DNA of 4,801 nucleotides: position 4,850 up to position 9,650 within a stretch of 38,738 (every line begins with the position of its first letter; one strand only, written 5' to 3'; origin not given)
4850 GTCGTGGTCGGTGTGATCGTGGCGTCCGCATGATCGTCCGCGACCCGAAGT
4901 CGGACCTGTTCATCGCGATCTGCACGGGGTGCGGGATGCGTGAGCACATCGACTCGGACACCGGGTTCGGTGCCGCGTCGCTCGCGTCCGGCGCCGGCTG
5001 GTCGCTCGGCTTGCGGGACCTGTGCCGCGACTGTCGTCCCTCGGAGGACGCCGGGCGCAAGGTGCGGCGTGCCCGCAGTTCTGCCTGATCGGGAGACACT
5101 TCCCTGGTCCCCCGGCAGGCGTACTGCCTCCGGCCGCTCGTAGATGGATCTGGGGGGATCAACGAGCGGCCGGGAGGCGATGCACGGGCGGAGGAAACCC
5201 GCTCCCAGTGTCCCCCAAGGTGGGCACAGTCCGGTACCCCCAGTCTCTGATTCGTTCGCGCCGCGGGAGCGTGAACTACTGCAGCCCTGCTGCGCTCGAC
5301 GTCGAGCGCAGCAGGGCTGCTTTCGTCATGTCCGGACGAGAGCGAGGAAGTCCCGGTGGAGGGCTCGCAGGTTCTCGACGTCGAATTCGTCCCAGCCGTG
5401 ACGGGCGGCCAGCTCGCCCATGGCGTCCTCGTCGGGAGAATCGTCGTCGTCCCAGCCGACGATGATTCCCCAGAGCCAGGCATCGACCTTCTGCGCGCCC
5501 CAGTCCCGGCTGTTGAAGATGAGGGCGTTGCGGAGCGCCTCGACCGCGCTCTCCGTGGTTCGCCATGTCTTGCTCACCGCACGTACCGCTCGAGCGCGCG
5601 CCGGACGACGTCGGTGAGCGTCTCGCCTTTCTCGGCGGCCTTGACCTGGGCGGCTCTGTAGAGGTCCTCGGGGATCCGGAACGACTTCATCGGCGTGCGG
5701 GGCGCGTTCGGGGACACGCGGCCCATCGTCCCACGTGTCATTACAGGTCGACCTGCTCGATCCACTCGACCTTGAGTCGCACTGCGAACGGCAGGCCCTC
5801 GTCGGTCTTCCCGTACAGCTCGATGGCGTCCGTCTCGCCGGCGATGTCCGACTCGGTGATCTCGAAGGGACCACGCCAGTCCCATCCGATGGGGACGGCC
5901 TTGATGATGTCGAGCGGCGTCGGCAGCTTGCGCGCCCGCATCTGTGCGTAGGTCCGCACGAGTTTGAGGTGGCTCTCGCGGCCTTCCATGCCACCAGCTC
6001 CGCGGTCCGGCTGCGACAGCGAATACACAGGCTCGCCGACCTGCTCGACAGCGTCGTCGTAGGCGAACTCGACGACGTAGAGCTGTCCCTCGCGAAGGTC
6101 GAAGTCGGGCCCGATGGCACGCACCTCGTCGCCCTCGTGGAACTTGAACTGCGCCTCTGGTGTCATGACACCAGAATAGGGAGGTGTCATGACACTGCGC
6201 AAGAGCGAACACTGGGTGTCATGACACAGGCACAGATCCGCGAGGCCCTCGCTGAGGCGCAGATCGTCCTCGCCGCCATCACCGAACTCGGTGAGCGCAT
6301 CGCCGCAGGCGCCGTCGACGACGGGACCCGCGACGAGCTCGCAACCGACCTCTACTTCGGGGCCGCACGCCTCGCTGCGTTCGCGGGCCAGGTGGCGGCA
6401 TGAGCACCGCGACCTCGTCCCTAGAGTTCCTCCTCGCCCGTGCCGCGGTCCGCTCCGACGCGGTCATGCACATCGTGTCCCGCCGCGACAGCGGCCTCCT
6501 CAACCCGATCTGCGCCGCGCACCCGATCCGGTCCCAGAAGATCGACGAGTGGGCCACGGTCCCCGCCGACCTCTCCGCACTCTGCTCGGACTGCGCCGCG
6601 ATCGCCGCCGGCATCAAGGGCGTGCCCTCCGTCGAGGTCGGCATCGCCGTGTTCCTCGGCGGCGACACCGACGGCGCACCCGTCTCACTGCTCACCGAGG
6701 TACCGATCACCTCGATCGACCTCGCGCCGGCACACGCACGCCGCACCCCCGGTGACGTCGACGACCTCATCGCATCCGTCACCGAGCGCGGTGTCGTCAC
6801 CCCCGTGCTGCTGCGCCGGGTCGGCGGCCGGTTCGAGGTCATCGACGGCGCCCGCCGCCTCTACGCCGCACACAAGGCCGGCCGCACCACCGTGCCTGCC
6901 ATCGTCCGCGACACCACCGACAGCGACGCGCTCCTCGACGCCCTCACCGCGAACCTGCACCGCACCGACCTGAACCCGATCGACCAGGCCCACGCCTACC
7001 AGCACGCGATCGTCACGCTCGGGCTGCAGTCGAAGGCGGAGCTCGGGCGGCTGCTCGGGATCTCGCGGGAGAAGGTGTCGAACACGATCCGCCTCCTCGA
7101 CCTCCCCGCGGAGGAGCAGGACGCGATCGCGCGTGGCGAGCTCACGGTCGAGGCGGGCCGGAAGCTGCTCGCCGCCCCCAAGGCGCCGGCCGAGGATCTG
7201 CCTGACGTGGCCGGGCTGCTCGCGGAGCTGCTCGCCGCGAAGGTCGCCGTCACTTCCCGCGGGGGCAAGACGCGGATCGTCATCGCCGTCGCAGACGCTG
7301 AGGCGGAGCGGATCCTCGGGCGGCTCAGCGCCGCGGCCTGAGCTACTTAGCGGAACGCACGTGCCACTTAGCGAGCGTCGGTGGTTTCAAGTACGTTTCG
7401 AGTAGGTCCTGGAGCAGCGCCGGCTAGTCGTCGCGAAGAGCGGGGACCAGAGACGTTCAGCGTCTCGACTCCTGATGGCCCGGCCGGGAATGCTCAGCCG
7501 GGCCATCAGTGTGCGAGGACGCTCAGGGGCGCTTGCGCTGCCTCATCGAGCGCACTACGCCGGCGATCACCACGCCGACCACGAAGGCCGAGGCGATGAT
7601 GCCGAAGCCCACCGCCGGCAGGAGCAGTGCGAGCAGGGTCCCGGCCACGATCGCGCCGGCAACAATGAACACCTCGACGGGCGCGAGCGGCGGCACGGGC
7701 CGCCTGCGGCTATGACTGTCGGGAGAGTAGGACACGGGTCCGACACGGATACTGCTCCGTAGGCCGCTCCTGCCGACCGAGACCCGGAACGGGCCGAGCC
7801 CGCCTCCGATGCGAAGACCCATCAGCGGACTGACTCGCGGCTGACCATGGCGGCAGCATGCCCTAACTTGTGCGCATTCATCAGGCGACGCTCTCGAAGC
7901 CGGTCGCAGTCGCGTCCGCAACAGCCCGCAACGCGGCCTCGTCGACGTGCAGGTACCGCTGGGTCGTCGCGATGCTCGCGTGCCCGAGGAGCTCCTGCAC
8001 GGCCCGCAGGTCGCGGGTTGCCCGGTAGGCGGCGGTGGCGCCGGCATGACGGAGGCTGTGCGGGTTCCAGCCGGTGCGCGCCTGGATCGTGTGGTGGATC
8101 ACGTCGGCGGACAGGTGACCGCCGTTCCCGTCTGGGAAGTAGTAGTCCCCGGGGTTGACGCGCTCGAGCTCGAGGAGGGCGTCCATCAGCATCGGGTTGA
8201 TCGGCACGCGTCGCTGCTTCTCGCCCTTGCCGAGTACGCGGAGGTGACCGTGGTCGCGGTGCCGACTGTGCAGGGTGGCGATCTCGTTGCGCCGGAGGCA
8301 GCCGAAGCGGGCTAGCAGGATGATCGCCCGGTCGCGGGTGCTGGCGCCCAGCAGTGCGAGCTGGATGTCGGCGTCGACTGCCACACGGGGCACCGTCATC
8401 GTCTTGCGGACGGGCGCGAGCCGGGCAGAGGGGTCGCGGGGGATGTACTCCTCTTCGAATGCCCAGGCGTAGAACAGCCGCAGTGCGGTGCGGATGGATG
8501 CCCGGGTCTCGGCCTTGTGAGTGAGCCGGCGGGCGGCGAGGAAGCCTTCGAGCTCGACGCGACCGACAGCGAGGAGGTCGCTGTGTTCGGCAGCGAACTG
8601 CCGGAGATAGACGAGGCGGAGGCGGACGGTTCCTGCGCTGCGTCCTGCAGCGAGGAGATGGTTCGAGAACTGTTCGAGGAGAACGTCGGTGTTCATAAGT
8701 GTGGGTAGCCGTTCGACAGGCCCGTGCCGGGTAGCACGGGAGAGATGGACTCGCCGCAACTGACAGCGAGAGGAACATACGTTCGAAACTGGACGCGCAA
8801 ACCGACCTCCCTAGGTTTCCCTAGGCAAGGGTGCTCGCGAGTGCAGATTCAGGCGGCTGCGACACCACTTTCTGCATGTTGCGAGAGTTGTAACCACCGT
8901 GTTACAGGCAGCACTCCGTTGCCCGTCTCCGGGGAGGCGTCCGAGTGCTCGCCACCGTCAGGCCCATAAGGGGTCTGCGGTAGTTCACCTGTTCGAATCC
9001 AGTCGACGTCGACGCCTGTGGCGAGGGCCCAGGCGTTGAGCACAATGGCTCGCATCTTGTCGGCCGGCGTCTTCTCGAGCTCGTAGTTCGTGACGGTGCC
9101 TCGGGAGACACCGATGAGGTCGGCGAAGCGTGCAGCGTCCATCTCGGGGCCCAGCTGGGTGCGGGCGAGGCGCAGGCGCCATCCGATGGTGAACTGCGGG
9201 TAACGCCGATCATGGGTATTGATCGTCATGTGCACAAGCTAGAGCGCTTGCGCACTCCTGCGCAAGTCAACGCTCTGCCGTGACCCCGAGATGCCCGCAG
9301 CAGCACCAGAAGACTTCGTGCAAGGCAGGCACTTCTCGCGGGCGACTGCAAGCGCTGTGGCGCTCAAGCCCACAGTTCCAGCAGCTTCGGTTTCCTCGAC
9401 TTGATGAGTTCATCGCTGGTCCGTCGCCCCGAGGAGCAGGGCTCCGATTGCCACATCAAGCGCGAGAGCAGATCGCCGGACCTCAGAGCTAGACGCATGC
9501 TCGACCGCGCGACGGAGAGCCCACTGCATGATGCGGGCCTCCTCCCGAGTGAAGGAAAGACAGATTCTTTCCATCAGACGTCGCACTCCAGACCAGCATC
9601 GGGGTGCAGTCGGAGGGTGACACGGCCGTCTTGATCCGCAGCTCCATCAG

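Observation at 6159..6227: Three copies of the palindrome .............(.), each centred on an ATG readable on both strands, packed into a 69-bp divergent control region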

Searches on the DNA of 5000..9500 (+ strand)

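Call 5: search_dna_similar(query=window:5000-9500:+, collection=phages, mode=near, max_rows=30)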
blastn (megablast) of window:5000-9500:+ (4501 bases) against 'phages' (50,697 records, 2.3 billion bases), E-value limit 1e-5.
No match.
